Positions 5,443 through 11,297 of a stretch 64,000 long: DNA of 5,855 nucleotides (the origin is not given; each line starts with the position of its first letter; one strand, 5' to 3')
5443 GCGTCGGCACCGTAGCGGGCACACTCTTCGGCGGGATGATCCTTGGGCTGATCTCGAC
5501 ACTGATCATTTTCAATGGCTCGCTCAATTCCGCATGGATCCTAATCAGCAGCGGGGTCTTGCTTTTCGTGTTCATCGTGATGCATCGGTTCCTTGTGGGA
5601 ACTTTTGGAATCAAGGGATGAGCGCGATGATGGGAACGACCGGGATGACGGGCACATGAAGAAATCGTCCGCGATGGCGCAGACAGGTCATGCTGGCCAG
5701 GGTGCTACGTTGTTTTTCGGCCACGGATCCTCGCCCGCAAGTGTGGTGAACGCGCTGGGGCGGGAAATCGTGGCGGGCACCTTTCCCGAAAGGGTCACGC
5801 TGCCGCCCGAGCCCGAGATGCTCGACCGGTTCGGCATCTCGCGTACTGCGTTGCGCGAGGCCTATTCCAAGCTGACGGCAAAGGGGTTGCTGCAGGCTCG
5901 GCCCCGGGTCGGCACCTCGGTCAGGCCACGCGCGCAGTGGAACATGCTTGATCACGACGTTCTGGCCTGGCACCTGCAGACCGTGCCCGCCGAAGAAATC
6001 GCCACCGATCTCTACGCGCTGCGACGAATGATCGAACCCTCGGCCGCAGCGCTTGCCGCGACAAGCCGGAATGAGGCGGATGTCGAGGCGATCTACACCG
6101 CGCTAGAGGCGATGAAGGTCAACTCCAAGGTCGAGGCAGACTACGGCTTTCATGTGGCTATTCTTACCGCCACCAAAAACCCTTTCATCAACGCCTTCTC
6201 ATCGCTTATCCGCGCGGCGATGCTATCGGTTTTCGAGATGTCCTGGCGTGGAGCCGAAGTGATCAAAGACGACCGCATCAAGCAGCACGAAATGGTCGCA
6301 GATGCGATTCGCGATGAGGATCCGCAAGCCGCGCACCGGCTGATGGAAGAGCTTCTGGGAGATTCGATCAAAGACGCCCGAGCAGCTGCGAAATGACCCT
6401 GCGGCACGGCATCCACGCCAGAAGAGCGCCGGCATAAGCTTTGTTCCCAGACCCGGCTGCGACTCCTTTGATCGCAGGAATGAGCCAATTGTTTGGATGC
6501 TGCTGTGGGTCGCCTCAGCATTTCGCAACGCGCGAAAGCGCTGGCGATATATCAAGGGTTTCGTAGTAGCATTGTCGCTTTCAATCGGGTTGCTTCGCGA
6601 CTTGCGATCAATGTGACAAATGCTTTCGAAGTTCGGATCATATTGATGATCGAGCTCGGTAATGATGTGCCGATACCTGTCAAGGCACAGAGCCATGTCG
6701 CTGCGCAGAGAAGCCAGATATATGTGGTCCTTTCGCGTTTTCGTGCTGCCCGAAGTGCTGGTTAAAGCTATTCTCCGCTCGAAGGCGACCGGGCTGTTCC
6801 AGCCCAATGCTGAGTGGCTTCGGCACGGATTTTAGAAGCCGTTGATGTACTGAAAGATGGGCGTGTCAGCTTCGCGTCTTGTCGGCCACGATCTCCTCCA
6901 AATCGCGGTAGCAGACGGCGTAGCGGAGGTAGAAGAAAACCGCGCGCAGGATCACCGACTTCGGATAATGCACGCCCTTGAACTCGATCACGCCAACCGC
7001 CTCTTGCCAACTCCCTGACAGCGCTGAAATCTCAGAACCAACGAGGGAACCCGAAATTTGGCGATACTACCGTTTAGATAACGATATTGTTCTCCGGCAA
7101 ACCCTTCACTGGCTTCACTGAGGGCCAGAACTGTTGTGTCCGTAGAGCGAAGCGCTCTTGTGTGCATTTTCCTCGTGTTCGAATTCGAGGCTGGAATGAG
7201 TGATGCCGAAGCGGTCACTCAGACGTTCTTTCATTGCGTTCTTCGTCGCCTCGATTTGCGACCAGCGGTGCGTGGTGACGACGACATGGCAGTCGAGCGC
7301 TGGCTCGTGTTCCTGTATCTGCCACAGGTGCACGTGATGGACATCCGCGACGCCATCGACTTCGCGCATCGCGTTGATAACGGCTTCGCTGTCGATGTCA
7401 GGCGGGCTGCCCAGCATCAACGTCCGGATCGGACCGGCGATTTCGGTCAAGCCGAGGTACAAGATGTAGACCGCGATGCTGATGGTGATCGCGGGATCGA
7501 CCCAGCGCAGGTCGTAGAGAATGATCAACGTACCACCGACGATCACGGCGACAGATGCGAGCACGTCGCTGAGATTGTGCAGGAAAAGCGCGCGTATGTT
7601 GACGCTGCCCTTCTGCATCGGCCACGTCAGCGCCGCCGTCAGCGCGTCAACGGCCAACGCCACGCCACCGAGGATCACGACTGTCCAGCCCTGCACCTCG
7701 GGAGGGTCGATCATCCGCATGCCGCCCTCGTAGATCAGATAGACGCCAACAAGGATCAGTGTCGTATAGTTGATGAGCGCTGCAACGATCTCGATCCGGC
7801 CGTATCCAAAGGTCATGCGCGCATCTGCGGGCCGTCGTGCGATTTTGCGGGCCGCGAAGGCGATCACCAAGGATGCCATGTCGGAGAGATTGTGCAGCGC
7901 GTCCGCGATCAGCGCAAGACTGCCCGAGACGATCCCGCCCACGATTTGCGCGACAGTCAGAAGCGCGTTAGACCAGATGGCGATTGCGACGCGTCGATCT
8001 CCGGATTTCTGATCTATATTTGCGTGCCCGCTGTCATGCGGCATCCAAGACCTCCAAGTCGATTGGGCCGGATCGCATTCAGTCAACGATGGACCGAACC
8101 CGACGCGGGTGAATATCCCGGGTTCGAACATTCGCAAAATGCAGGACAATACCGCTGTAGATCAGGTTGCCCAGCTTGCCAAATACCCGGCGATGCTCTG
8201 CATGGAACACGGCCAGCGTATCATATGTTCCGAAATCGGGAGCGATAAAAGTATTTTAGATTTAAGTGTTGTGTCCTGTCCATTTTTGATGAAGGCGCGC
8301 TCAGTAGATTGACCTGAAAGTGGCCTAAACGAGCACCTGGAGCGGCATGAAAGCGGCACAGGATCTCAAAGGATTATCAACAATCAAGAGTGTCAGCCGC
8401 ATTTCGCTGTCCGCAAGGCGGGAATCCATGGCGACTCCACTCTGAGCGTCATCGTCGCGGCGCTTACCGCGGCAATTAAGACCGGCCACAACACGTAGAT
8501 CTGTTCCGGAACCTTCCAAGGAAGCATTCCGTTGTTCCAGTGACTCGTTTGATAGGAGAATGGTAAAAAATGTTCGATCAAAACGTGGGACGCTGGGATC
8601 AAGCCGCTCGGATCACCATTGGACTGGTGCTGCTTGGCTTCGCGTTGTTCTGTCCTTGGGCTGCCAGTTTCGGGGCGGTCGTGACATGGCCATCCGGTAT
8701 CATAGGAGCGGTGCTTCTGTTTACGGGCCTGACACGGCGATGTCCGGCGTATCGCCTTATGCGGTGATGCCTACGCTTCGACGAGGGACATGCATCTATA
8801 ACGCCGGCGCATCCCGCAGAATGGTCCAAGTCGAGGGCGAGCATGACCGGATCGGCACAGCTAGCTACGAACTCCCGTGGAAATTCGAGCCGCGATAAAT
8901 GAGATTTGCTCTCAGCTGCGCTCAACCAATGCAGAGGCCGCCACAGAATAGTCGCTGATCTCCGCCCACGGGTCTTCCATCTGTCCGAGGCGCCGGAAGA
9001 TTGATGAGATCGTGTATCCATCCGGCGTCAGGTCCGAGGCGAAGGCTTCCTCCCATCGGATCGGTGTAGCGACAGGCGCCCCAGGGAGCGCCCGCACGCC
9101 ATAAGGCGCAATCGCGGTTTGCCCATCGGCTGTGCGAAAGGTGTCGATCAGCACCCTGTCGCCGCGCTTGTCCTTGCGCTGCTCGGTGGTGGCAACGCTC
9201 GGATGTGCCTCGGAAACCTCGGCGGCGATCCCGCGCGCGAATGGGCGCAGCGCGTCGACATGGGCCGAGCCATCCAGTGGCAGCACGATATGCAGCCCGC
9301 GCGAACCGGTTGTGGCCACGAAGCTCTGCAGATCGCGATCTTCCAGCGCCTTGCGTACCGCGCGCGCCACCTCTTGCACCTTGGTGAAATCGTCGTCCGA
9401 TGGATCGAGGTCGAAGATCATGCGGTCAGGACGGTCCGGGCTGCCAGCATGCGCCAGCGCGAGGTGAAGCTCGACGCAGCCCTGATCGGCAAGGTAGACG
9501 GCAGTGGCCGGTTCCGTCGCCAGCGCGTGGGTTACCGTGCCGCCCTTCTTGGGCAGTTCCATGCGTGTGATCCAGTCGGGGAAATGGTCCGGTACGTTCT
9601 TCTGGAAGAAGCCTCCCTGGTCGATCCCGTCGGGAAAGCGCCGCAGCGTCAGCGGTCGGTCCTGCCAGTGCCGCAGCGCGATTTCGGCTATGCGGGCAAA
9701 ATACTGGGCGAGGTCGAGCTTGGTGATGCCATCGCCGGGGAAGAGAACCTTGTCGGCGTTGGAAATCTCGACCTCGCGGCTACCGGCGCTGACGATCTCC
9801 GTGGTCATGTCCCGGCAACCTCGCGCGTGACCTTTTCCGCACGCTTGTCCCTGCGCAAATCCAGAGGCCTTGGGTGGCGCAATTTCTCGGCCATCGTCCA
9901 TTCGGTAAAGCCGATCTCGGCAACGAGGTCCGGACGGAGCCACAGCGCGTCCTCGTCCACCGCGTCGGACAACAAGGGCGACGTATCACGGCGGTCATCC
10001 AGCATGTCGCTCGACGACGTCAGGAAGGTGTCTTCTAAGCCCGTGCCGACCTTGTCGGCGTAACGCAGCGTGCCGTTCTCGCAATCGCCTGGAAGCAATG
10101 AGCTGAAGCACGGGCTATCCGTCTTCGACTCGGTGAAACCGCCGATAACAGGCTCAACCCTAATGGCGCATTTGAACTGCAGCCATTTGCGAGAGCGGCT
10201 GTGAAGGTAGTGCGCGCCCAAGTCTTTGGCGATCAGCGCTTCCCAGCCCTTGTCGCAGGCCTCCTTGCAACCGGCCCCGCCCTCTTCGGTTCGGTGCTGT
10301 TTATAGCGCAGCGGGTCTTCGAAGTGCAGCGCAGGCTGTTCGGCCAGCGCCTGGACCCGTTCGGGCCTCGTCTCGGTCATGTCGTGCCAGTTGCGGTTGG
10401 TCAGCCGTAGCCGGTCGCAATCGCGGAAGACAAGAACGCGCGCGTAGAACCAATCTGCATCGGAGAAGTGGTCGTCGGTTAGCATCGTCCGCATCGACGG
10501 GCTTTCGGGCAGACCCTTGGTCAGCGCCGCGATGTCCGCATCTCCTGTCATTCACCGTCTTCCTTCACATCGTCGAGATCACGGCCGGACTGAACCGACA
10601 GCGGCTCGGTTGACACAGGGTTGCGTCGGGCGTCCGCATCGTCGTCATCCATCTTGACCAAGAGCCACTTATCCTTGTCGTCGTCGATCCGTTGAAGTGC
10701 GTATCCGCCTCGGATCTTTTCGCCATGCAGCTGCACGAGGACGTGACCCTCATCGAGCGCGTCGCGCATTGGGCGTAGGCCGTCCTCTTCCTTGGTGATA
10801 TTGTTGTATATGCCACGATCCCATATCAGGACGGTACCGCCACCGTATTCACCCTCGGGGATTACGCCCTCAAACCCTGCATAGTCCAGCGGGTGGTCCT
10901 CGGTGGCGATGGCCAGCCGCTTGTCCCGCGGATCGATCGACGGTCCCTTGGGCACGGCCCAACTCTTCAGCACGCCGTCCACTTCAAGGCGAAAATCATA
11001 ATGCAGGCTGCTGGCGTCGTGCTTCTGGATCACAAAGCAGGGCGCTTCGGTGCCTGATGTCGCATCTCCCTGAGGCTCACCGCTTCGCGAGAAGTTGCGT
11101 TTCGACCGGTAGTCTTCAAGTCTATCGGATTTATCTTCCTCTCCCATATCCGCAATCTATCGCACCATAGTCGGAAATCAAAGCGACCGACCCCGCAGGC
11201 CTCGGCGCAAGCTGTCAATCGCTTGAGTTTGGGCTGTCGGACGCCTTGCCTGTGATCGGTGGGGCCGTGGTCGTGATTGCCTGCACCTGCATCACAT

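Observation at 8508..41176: A ~33-kb island pre-wired to the general stress sigma factor EcfG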

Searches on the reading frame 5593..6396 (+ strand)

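Call 15: search_protein_families(library=pfam, proteins=[window:5593-6396:+], max_evalue=0.01)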
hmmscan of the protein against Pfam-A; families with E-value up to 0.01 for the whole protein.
window:5593-6396:+ (267 aa): 2 families
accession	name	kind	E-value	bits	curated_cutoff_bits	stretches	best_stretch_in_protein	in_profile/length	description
PF07729.17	FCD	-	1.1e-20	74.7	24.3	1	139-255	1-123/125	FCD domain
PF00392.27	GntR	-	1.2e-13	50.9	27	1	50-110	4-64/64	Bacterial regulatory proteins, gntR family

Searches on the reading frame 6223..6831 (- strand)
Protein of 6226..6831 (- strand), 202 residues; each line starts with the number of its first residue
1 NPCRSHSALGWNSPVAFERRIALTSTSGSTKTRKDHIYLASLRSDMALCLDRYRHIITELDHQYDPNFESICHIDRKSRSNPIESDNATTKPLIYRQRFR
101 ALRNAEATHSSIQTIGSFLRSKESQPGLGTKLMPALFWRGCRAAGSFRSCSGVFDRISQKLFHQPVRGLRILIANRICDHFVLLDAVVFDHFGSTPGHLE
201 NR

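Call 15: search_protein_families(library=pfam, proteins=[window:6223-6807:-], max_evalue=0.01)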
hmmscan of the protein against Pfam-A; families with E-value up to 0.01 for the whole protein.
window:6223-6807:- (194 aa): 1 family
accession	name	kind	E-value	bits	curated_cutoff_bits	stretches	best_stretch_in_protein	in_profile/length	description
PF13610.12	DDE_Tnp_IS240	-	0.0058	17.2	27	1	44-108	69-133/139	DDE domain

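Call 38: search_protein_families(library=pfam, proteins=[window:6226-6831:-], max_evalue=1)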
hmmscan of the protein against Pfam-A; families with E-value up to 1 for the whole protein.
seq(202 aa): 1 family
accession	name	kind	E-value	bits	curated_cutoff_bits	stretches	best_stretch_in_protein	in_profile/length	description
PF13610.12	DDE_Tnp_IS240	-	0.0063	17.1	27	1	52-116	69-133/139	DDE domain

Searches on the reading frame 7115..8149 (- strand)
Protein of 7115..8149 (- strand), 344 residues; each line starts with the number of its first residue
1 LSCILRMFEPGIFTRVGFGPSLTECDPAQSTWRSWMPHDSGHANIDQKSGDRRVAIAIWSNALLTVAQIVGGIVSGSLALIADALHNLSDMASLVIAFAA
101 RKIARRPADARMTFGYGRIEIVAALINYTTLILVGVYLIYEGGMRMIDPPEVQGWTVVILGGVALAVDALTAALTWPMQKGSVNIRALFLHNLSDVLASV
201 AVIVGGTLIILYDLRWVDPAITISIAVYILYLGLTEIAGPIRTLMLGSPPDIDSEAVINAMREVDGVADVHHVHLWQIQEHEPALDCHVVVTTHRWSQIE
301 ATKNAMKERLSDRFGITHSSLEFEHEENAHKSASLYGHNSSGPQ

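Call 12: search_protein_families(library=pfam, proteins=[window:7115-8149:-], max_evalue=0.01)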
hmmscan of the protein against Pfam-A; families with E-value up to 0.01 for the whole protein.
window:7115-8149:- (344 aa): 2 families
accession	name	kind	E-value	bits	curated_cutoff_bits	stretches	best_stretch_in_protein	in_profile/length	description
PF01545.26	Cation_efflux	-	2.8e-46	158.2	26.6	1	55-244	2-197/198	Cation efflux family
PF16916.11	ZT_dimer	-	4.8e-08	33.3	26.7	1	249-320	1-72/78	Dimerisation domain of Zinc Transporter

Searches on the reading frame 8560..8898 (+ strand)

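Call 12: search_protein_families(library=pfam, proteins=[window:8560-8898:+], max_evalue=0.01)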
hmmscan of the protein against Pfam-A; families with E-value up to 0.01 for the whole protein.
window:8560-8898:+ (112 aa): 0 families

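Call 38: search_protein_families(library=pfam, proteins=[window:8560-8898:+], max_evalue=1)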
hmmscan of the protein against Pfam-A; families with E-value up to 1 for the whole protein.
window:8560-8898:+ (112 aa): 1 family
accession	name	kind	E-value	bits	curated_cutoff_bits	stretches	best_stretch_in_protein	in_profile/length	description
PF16537.11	T2SSB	-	0.27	11.3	28.4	1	71-99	2-30/60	Type II secretion system protein B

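Call 39: search_protein_families(library=ncbifam, proteins=[window:8560-8898:+], max_evalue=0.001)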
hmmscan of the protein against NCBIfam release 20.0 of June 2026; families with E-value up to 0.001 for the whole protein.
window:8560-8898:+ (112 aa): 0 families

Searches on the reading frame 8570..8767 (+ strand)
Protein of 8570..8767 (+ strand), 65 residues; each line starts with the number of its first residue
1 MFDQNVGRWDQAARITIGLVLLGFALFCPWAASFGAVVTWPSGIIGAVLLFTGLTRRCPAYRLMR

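Call 73: search_protein_families(library=pfam, proteins=[window:8570-8767:+], max_evalue=1)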
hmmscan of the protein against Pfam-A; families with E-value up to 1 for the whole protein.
window:8570-8767:+ (65 aa): 4 families
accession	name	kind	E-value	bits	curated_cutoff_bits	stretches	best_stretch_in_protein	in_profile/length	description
PF11127.14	YgaP-like_TM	-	3.4e-17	62.8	25.3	1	4-64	3-58/66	Inner membrane protein YgaP-like, transmembrane domain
PF03779.20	SPW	-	0.015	16.2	31.5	1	8-53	51-92/93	SPW repeat domain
PF16983.11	MFS_MOT1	-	0.039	14.8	30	1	12-54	70-109/111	Molybdate transporter of MFS superfamily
PF20990.2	DUF2207_C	-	0.47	10.5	33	1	7-52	133-178/247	Predicted membrane protein (DUF2207) C-terminal domain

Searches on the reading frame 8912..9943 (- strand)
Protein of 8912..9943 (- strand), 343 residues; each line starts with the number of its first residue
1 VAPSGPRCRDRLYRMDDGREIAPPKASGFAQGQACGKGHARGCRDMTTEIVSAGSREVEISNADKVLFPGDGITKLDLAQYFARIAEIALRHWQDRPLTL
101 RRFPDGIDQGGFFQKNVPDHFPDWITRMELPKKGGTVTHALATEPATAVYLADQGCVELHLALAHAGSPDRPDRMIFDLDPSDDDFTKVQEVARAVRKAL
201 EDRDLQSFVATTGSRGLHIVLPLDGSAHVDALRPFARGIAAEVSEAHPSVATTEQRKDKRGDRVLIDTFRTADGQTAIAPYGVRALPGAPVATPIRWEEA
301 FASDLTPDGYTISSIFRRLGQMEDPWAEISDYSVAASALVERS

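Call 12: search_protein_families(library=pfam, proteins=[window:8912-9943:-], max_evalue=0.01)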
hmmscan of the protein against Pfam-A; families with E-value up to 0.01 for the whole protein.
window:8912-9943:- (343 aa): 2 families
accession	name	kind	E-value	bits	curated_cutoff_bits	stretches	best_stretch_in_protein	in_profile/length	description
PF21686.3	LigD_Prim-Pol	-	3e-81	273.2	27.4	1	74-326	1-254/254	LigD, primase-polymerase domain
PF01896.25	DNA_primase_S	-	8.5e-05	23.4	26.8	1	177-297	1-163/163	DNA primase small subunit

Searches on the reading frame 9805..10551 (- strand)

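Call 12: search_protein_families(library=pfam, proteins=[window:9805-10551:-], max_evalue=0.01)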
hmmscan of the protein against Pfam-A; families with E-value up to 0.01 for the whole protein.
window:9805-10551:- (248 aa): 2 families
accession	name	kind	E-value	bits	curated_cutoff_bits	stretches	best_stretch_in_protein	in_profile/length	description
PF04679.21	DNA_ligase_A_C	-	1.5e-17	64.2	27.5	1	148-236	4-94/94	ATP dependent DNA ligase C terminal region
PF01068.26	DNA_ligase_A_M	-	0.00029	21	26.2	0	37-73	31-67/204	ATP dependent DNA ligase domain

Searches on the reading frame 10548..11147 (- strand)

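Call 12: search_protein_families(library=pfam, proteins=[window:10548-11147:-], max_evalue=0.01)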
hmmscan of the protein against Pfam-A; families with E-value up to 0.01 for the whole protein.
window:10548-11147:- (199 aa): 1 family
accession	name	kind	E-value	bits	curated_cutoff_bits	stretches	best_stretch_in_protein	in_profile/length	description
PF13298.12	LigD_N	-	9.3e-44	148.4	31.1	1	41-153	1-107/107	DNA Ligase D 3'-phosphoesterase domain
